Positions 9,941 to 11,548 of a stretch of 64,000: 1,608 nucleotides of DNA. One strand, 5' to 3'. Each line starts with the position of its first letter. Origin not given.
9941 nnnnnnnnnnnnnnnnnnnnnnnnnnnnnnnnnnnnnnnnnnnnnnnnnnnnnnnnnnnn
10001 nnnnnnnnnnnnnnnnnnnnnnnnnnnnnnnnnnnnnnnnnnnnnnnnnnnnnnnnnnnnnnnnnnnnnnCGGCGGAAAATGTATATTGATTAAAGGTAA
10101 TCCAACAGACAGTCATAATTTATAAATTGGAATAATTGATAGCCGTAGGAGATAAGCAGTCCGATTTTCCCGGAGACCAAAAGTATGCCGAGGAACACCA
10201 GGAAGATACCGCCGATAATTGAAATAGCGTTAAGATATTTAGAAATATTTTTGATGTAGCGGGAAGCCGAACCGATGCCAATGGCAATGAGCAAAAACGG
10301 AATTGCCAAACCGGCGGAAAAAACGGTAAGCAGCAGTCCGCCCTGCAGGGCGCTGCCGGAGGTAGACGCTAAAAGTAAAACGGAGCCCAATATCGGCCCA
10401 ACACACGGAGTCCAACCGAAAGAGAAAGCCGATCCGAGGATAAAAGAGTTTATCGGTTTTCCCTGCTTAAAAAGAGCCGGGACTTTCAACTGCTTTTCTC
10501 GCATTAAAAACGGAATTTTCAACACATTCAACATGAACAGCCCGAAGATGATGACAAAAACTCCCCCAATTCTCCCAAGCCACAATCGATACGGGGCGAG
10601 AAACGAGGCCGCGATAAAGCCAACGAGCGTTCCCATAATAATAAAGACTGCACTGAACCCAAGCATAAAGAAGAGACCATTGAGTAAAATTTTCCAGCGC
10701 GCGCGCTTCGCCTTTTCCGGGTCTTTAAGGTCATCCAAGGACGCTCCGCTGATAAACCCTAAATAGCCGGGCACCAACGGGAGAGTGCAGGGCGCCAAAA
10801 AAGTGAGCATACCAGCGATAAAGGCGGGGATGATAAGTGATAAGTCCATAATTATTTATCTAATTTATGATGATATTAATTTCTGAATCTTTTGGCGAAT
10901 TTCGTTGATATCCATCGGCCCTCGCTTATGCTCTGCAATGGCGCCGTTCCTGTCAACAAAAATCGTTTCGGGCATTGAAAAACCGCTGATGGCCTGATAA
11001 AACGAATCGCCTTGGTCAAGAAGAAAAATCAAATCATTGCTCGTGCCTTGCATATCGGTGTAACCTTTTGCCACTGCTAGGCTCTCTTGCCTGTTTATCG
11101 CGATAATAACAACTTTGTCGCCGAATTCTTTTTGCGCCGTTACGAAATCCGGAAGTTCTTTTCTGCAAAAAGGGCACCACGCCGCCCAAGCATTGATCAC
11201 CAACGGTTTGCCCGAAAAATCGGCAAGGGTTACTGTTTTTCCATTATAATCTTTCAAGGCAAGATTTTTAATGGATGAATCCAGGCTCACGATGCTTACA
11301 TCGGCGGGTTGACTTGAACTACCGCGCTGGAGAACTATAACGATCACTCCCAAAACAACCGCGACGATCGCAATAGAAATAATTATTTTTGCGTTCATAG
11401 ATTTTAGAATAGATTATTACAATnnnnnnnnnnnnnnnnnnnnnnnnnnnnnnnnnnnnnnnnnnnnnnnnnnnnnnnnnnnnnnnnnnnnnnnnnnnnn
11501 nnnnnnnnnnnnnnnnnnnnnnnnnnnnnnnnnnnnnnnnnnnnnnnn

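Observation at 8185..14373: Eleven-gene thiol-disulfide / mercuric-reductase-like operon with no MerT/MerP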

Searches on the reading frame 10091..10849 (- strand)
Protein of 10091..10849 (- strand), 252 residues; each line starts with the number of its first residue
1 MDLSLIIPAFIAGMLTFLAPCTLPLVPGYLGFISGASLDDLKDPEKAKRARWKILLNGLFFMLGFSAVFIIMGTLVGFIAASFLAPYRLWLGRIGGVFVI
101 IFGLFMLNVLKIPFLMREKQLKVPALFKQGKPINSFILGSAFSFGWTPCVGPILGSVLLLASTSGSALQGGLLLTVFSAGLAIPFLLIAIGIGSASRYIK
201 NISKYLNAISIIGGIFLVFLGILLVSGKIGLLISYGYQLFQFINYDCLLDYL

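Call 3: search_protein_families(library=pfam, proteins=[window:10091-10849:-], max_evalue=0.01)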
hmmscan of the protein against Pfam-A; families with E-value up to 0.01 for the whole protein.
window:10091-10849:- (252 aa): 2 families
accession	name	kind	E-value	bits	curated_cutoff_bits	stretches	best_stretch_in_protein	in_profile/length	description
PF02683.22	DsbD_TM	-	9.8e-17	61.4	27.1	1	6-226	4-216/219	Cytochrome C biogenesis protein transmembrane domain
PF13386.12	DsbD_2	-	7.6e-10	39.4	24.9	1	49-222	29-198/199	Cytochrome C biogenesis protein transmembrane region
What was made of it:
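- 10091..10849 (-): CcdA (DsbD transmembrane core) with the two conserved Cys, C21 in 'APCTLP' and C149 in 'WTPCVGP'. Pfam DsbD_TM 61 bits (call 3).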

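Call 4: search_protein_families(library=ncbifam, proteins=[window:10091-10849:-], max_evalue=0.01)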
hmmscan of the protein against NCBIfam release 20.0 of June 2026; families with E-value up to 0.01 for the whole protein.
window:10091-10849:- (252 aa): 2 families
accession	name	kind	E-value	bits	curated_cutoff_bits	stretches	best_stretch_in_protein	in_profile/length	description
NF001419.0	PRK00293.1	subfamily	6.5e-10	38.2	330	1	7-229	173-386/574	protein-disulfide reductase DsbD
NF045694.1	seleno_TsoB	exception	1e-06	27.2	805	1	6-198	185-365/572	rhodanese/DsbD fusion-like selenoprotein TsoB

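Call 63: search_dna_similar(query=window:10091-10849:-, collection=plasmids, mode=protein, max_evalue=1e-8, max_rows=40)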
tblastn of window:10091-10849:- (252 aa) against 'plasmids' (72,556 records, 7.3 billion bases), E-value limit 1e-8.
Records with a match: 373; places in all: 443; records where one place covers at least 80% of the query: 120.
Best place of each record, by identity: <60% 373.
By first word of the organism name: Pseudosulfitobacter 64; Rhodococcus 53; Streptomyces 21; Sulfitobacter 15; Sinorhizobium 15; Arthrobacter 11; Paracoccus 9; Bacillus 8; Roseovarius 7; Paenarthrobacter 7; and 92 more.
By predicted mobility (MOB-suite, as given by PLSDB): non-mobilizable 167; conjugative 131; mobilizable 75.
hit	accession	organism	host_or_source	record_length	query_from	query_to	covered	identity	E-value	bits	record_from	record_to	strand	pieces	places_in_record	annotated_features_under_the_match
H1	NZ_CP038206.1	Paracoccus pantotrophus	single cell,soil associated with ...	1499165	9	207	79%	43.7%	6e-33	133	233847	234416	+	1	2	none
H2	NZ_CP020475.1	Roseovarius mucosus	Skeletonema marinoi strain RO5AC,Cell ...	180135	1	204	81%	42.6%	7e-32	130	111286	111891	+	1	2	cytochrome c biogenesis protein CcdA | hypothetical protein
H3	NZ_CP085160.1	Pseudosulfitobacter sp. DSM 107133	cell culture,Seawater from the North ...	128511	1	204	81%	42.6%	1e-31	129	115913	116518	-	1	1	cytochrome c biogenesis protein CcdA | hypothetical protein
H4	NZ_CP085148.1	Sulfitobacter dubius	cell culture,Sediment from the Channel ...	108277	1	204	81%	42.6%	3e-31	128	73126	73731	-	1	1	cytochrome c biogenesis protein CcdA | hypothetical protein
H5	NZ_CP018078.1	Sulfitobacter alexandrii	Alexandrium minutum,cell culture,cell ...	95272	1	204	81%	42.6%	4e-31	128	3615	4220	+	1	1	cytochrome c biogenesis protein CcdA | hypothetical protein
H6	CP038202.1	Paracoccus ferrooxidans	single cell,bioreactor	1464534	9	207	79%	43.2%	1e-32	132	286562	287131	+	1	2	cytochrome C biogenesis protein CcdA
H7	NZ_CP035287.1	Paracoccus versutus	whole organism,soil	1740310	9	207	79%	43.2%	1e-32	132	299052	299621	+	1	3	none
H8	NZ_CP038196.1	Paracoccus versutus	single cell,soil adjacent to the roots ...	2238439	9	207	79%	43.2%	1e-32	132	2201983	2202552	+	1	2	none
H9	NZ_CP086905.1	Pseudosulfitobacter pseudonitzschiae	Skeletonema costatum,The surface ...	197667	1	204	81%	42.1%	6e-31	127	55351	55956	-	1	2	cytochrome c biogenesis protein CcdA | hypothetical protein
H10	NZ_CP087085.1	Pseudosulfitobacter pseudonitzschiae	Mediolabrus comicus,The surface ...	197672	1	204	81%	42.1%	6e-31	127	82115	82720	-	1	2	cytochrome c biogenesis protein CcdA | hypothetical protein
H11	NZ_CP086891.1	Pseudosulfitobacter pseudonitzschiae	Skeletonema costatum,The surface ...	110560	1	204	81%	42.1%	6e-31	127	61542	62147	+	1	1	cytochrome c biogenesis protein CcdA | hypothetical protein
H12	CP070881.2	Pseudosulfitobacter pseudonitzschiae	Skeletonema costatum,The surface ...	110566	1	204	81%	42.1%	6e-31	127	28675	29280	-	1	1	cytochrome C biogenesis protein CcdA | hypothetical protein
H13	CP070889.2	Pseudosulfitobacter pseudonitzschiae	Skeletonema costatum,The surface ...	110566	1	204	81%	42.1%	6e-31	127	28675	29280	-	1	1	cytochrome C biogenesis protein CcdA | hypothetical protein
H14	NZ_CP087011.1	Pseudosulfitobacter pseudonitzschiae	Mediolabrus comicus,The surface ...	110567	1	204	81%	42.1%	6e-31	127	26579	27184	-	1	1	cytochrome c biogenesis protein CcdA | hypothetical protein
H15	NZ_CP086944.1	Pseudosulfitobacter pseudonitzschiae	Skeletonema costatum,The surface ...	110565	1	204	81%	42.1%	6e-31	127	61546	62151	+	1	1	cytochrome c biogenesis protein CcdA | hypothetical protein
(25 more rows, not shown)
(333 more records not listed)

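Call 64: search_dna_similar(query=window:10091-10849:-, collection=plasmids, mode=protein, max_evalue=1e-8, max_rows=45, rows=spread)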
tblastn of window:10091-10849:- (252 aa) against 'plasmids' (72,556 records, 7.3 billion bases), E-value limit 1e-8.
Records with a match: 373; places in all: 443; records where one place covers at least 80% of the query: 120.
Best place of each record, by identity: <60% 373.
By first word of the organism name: Pseudosulfitobacter 64; Rhodococcus 53; Streptomyces 21; Sulfitobacter 15; Sinorhizobium 15; Arthrobacter 11; Paracoccus 9; Bacillus 8; Roseovarius 7; Paenarthrobacter 7; and 92 more.
By predicted mobility (MOB-suite, as given by PLSDB): non-mobilizable 167; conjugative 131; mobilizable 75.
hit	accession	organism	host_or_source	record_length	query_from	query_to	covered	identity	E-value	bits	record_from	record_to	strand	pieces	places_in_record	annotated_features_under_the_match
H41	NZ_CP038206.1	Paracoccus pantotrophus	single cell,soil associated with ...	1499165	9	207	79%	43.7%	6e-33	133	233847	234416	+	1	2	none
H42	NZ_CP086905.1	Pseudosulfitobacter pseudonitzschiae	Skeletonema costatum,The surface ...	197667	1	204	81%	42.1%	6e-31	127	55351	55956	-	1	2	cytochrome c biogenesis protein CcdA | hypothetical protein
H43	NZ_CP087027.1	Pseudosulfitobacter pseudonitzschiae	Mediolabrus comicus,The surface ...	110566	1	204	81%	42.1%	6e-31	127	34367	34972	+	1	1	cytochrome c biogenesis protein CcdA | hypothetical protein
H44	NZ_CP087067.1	Pseudosulfitobacter pseudonitzschiae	Mediolabrus comicus,The surface ...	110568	1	204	81%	42.1%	6e-31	127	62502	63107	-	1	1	cytochrome c biogenesis protein CcdA | hypothetical protein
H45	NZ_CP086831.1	Pseudosulfitobacter pseudonitzschiae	Trieres chinensis,The surface seawater ...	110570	1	204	81%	42.1%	6e-31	127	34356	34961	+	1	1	cytochrome c biogenesis protein CcdA | hypothetical protein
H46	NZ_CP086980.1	Pseudosulfitobacter pseudonitzschiae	Skeletonema costatum,The surface ...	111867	1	204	81%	42.1%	6e-31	127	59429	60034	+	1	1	cytochrome c biogenesis protein CcdA | hypothetical protein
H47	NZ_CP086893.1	Pseudosulfitobacter pseudonitzschiae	Skeletonema costatum,The surface ...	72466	1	204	81%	41.6%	3e-31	128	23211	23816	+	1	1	cytochrome c biogenesis protein CcdA | hypothetical protein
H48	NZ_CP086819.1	Pseudosulfitobacter pseudonitzschiae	Trieres chinensis,The surface seawater ...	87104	1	204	81%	41.6%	3e-31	128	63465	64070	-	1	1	cytochrome c biogenesis protein CcdA | hypothetical protein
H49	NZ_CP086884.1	Pseudosulfitobacter pseudonitzschiae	Skeletonema costatum,The surface ...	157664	1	204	81%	41.6%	3e-31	128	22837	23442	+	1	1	cytochrome c biogenesis protein CcdA | hypothetical protein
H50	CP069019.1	Pseudosulfitobacter pseudonitzschiae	Skeletonema menzelii,The surface ...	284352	1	204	81%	41.6%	3e-31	128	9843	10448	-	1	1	cytochrome C biogenesis protein CcdA | hypothetical protein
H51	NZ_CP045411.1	Roseovarius sp. THAF8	pure culture,Surface of a polyethylene ...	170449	6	204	79%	42.1%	1e-30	127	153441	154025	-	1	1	cytochrome c biogenesis protein CcdA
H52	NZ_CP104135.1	Sinorhizobium sp. C101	Phaseolus vulgaris,cell ...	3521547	2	207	82%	40.1%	6e-28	119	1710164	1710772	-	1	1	none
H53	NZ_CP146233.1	Pararoseomonas sp. SCSIO 73927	sediment,marine sediment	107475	1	189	75%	42.9%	7e-30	124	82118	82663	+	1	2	cytochrome c biogenesis protein CcdA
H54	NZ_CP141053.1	Paracoccus denitrificans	-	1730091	9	207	79%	40.2%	3e-30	125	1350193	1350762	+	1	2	none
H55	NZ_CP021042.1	Phaeobacter gallaeciensis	cell culture,Pacific plankton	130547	6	206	80%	39.6%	2e-30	125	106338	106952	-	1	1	cytochrome c biogenesis protein CcdA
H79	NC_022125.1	Rhodococcus erythropolis CCM2595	-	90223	6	207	80%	32.1%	1e-13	77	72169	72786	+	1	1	cytochrome c biogenesis CcdA family protein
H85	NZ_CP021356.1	Rhodococcus oxybenzonivorans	river sediment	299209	15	205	76%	27.4%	2e-11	71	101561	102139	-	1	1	cytochrome c biogenesis CcdA family protein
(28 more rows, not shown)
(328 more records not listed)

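Call 65: get_annotated_region(hit=H2, flank=6000)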
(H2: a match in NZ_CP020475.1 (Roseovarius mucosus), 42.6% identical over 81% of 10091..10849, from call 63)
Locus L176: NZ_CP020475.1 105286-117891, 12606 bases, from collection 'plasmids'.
description: Roseovarius mucosus strain SMR3 plasmid pSMR3-1, complete sequence
organism: Roseovarius mucosus (NCBI taxid 215743)
taxonomy: Bacteria; Pseudomonadota; Alphaproteobacteria; Rhodobacterales; Roseobacteraceae; Roseovarius; Roseovarius mucosus
host: -; source: Skeletonema marinoi strain RO5AC,Cell culture,Top-layer sediments; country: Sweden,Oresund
typing (MOB-suite, as given by PLSDB): conjugative; replicon rep_cluster_160,rep_cluster_392; relaxase MOBP; mating-pair formation MPF_T
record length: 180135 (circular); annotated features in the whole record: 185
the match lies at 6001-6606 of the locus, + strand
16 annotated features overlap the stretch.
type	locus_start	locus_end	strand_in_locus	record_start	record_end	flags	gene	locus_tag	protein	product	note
CDS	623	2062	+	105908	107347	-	-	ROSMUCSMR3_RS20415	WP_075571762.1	multicopper oxidase family protein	-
CDS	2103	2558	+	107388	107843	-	-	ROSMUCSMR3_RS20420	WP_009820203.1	DUF411 domain-containing protein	-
CDS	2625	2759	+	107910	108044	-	-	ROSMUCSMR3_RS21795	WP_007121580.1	hypothetical protein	-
CDS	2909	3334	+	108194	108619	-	-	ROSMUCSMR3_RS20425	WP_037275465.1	c-type cytochrome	-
CDS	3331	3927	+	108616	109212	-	-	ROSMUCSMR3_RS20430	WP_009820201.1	DsbE family thiol:disulfide interchange protein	-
CDS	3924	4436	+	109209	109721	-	-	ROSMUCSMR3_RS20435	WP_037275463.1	TlpA disulfide reductase family protein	-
CDS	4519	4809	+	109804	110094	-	-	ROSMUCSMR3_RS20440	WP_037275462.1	hypothetical protein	-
CDS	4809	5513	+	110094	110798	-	-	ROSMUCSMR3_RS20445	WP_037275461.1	SCO family protein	-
CDS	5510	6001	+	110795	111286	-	-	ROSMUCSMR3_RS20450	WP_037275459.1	hypothetical protein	-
CDS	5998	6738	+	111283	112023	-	-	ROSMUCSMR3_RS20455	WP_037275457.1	cytochrome c biogenesis protein CcdA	GO:0017004 - cytochrome complex assembly [Evidence IEA]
CDS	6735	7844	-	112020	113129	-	-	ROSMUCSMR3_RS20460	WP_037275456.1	permease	-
CDS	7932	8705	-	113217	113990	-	-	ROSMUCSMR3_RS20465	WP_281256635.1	glutaredoxin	-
CDS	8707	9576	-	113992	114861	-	-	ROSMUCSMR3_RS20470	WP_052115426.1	DUF305 domain-containing protein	-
CDS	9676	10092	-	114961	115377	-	-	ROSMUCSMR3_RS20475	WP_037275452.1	ion channel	-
CDS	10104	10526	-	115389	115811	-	cueR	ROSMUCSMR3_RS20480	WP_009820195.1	Cu(I)-responsive transcriptional regulator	GO:0006878 - intracellular copper ion homeostasis [Evidence IEA]; GO:0006355 - regulation of DNA-templated ...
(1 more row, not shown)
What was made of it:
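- Closest known: Copper-resistance islands carrying TlpA-Sco-CcdA-Grx with CueR and CopA. Same: They combine CcdA, TlpA-family proteins and a glutaredoxin with a soft-metal resistance determinant and a metalloregulator (calls 63, 65).
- The closest plasmid CcdA homologues sit in copper-resistance islands with TlpA, Sco and CueR (call 65).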

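Call 66: get_annotated_region(hit=H85, flank=5000)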
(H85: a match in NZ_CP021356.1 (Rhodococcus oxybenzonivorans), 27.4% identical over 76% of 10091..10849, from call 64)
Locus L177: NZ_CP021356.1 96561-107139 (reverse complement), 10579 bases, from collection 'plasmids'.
description: Rhodococcus oxybenzonivorans strain S2-17 plasmid pRB29, complete sequence
organism: Rhodococcus oxybenzonivorans (NCBI taxid 1990687)
taxonomy: Bacteria; Actinomycetota; Actinomycetes; Mycobacteriales; Nocardiaceae; Rhodococcus; Rhodococcus oxybenzonivorans
host: -; source: river sediment; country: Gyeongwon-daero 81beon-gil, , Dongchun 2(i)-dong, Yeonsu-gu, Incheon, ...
typing (MOB-suite, as given by PLSDB): non-mobilizable
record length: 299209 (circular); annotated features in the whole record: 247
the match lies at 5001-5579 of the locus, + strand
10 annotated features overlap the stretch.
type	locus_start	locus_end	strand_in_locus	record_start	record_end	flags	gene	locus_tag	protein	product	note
CDS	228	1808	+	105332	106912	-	lnt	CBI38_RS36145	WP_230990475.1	apolipoprotein N-acyltransferase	GO:0042158 - lipoprotein biosynthetic process [Evidence IEA]; GO:0006497 - protein lipidation [Evidence IEA]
CDS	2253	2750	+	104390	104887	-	-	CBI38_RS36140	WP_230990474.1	M23 family metallopeptidase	GO:0006508 - proteolysis [Evidence IEA]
CDS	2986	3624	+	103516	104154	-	-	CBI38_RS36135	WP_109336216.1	TlpA disulfide reductase family protein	-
CDS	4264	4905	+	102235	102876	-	-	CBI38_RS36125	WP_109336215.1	TlpA disulfide reductase family protein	-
CDS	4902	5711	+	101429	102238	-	-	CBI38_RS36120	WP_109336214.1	cytochrome c biogenesis CcdA family protein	-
CDS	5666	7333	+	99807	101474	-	-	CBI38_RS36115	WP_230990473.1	cytochrome c biogenesis protein ResB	GO:0017004 - cytochrome complex assembly [Evidence IEA]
CDS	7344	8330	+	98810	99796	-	ccsB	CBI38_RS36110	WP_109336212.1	c-type cytochrome biogenesis protein CcsB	GO:0017004 - cytochrome complex assembly [Evidence IEA]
CDS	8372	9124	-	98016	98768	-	-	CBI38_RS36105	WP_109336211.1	CbtA family protein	-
CDS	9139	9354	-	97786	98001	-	-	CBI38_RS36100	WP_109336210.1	CbtB-domain containing protein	-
CDS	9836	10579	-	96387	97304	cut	lgt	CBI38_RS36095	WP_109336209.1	prolipoprotein diacylglyceryl transferase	GO:0009249 - protein lipoylation [Evidence IEA]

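Call 67: get_annotated_region(hit=H79, flank=5000)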
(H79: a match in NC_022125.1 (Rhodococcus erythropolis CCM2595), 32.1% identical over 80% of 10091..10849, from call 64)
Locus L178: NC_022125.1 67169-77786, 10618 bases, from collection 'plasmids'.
description: Rhodococcus erythropolis CCM2595 plasmid pRECF1, complete sequence
organism: Rhodococcus erythropolis CCM2595 (NCBI taxid 1136179)
taxonomy: Bacteria; Actinomycetota; Actinomycetes; Mycobacteriales; Nocardiaceae; Rhodococcus; Rhodococcus erythropolis; Rhodococcus erythropolis CCM2595
host: -; source: -; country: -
typing (MOB-suite, as given by PLSDB): mobilizable; replicon rep_cluster_1311; relaxase MOBP
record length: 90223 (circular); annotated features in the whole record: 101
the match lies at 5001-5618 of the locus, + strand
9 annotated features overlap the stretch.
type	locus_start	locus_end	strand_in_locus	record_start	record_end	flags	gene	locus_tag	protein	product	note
CDS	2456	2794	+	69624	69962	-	-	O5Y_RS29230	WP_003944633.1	hypothetical protein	-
CDS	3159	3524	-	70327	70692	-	-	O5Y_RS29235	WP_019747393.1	DUF4229 domain-containing protein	-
CDS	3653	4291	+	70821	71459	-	-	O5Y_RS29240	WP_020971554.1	TlpA disulfide reductase family protein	-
CDS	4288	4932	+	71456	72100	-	-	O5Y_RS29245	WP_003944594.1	TlpA disulfide reductase family protein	-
CDS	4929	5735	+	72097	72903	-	-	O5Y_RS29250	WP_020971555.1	cytochrome c biogenesis CcdA family protein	-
CDS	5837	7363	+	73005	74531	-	-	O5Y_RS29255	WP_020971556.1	cytochrome c biogenesis protein ResB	GO:0017004 - cytochrome complex assembly [Evidence IEA]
CDS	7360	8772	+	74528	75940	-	lnt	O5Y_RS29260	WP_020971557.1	apolipoprotein N-acyltransferase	GO:0042158 - lipoprotein biosynthetic process [Evidence IEA]; GO:0006497 - protein lipidation [Evidence IEA]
CDS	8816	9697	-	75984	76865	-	-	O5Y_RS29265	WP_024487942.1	metalloregulator ArsR/SmtB family transcription factor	GO:0006355 - regulation of DNA-templated transcription [Evidence IEA]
CDS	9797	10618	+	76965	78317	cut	-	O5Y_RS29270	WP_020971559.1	NAD(P)-binding domain-containing protein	-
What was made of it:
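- On System II cytochrome c maturation (ResA-CcdA-ResB-ResC): Compare the Rhodococcus plasmid loci, where ccdA is linked to resB and ccsB (calls 66, 67).
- I could not verify it in the plasmid records I read (calls 66, 67).
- Tried and rejected: The Rhodococcus ones I opened are in cytochrome c biogenesis clusters (calls 66, 67).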

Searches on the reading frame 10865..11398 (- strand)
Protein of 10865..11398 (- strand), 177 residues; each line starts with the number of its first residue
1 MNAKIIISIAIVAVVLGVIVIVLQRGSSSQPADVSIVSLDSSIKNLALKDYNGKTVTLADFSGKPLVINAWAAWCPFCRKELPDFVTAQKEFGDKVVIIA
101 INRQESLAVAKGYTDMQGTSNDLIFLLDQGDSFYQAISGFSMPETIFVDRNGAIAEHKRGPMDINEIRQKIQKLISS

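Call 3: search_protein_families(library=pfam, proteins=[window:10865-11398:-], max_evalue=0.01)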
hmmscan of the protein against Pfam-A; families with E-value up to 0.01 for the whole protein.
window:10865-11398:- (177 aa): 5 families
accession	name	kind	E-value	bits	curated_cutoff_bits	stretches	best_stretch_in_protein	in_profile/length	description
PF08534.16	Redoxin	-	4.1e-20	72.5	26.6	1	42-164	5-141/148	Redoxin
PF00578.27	AhpC-TSA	-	4.7e-17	62.5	26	1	43-156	5-123/124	AhpC/TSA family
PF00085.26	Thioredoxin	-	3.6e-07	30.6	23.5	1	62-113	17-68/103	Thioredoxin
PF13098.12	Thioredoxin_2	-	2.6e-05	24.9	27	1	62-170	4-103/104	Thioredoxin-like domain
PF13905.12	Thioredoxin_8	-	0.00035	21.3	27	1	63-151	1-91/94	Thioredoxin-like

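Call 4: search_protein_families(library=ncbifam, proteins=[window:10865-11398:-], max_evalue=0.01)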
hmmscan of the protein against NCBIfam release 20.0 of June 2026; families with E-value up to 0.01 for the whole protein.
window:10865-11398:- (177 aa): 14 families
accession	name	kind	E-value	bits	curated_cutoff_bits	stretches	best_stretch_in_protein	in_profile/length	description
NF002854.0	PRK03147.1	subfamily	6.8e-21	74.9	170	1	4-174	6-172/176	thiol-disulfide oxidoreductase ResA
NF047696.1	ThlDiSintTplARhiz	equivalog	5.8e-18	65.5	230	1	39-164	73-203/219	thiol:disulfide interchange protein TlpA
NF041202.1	StoA_CxxC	exception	6.7e-12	45.6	210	1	39-169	29-159/163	endospore biogenesis thiol-disulfide oxidoreductase StoA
TIGR00385.1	dsbE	subfamily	2.9e-11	43.3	123.15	1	13-171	12-167/173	DsbE family thiol:disulfide interchange protein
NF041054.1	WAxxUGC_long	equivalog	2.2e-09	37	300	1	42-156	83-196/354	ResA-like WAxxUGC motif-containing protein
NF011941.0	PRK15412.1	equivalog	8.4e-09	35.2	359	1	62-166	67-167/185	thiol:disulfide interchange protein DsbE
TIGR01068.1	thioredoxin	equivalog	4.7e-07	29.9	96.8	1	63-113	14-64/101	thioredoxin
NF010625.0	PRK14018.1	equivalog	2.3e-05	23.1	522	1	29-168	24-166/521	bifunctional peptide-methionine (S)-S-oxide reductase MsrA/peptide-methionine (R)-S-oxide reductase MsrB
NF008229.0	PRK10996.1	equivalog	7.3e-05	22.5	125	1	62-113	51-102/141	thioredoxin TrxC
NF033782.1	lipoprot_Omp28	subfamily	8.8e-05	21.8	150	1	53-172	37-139/264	Omp28 family outer membrane lipoprotein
NF040769.1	SelL_rel_redox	subfamily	0.00071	19.3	120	1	44-136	4-97/173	SelL-related redox protein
NF045694.1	seleno_TsoB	exception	0.0023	16.1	805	1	46-86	457-496/572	rhodanese/DsbD fusion-like selenoprotein TsoB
NF053650.1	PerredPrxQDein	equivalog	0.0033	17.4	260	1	45-140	3-96/148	thioredoxin-dependent peroxiredoxin PrxQ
NF047697.1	ThioredTrxAClost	equivalog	0.0097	16.1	140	0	64-107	18-61/105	thioredoxin TrxA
